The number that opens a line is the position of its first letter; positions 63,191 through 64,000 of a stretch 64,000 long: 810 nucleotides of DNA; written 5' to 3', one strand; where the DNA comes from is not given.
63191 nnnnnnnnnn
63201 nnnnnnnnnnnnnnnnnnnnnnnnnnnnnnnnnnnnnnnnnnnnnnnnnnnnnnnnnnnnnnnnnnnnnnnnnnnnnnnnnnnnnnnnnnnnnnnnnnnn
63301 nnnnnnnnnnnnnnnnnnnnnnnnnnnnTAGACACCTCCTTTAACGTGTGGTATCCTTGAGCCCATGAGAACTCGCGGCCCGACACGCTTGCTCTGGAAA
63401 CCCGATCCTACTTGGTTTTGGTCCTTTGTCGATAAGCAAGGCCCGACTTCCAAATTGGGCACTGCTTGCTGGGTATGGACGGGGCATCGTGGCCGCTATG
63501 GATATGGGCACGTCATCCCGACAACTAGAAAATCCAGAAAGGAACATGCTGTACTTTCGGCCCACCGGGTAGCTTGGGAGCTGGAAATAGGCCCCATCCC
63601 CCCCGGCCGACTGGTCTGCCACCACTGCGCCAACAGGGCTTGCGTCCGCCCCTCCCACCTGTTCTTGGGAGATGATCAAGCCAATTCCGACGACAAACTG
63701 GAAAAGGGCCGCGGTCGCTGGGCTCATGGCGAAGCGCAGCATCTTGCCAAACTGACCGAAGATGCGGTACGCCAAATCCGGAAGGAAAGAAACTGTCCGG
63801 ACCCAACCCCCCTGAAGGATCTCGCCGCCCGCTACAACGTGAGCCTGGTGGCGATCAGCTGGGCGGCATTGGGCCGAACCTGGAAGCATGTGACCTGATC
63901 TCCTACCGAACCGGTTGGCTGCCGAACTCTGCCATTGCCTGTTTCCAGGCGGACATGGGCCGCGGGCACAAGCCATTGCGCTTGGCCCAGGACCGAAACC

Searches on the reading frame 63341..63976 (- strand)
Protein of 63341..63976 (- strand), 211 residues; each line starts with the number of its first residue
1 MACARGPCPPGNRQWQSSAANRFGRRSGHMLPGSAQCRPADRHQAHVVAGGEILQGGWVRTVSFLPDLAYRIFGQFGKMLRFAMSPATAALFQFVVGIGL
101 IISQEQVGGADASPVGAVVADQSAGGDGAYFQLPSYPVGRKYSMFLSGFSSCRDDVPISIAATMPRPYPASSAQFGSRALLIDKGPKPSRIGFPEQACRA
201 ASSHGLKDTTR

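Call 23: find_encoding_contigs(protein=window:63341-63976:-, flank=10000, max_places=3)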
Protein window:63341-63976:- (211 aa): 1 contig read that carries it; 1 place shown.
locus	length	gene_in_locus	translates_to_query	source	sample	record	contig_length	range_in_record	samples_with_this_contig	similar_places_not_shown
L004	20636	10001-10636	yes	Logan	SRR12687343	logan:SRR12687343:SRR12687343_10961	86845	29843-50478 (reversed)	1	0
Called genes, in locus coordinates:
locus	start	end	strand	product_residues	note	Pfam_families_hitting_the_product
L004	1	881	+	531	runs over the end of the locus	-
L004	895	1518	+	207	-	-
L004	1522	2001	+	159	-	-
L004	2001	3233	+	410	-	-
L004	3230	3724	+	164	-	-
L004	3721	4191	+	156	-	-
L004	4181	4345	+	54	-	-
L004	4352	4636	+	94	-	-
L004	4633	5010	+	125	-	-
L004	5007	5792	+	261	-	PF01734:Patatin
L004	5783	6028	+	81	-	-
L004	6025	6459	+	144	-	-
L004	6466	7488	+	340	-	-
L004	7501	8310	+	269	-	-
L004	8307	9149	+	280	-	-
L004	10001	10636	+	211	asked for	-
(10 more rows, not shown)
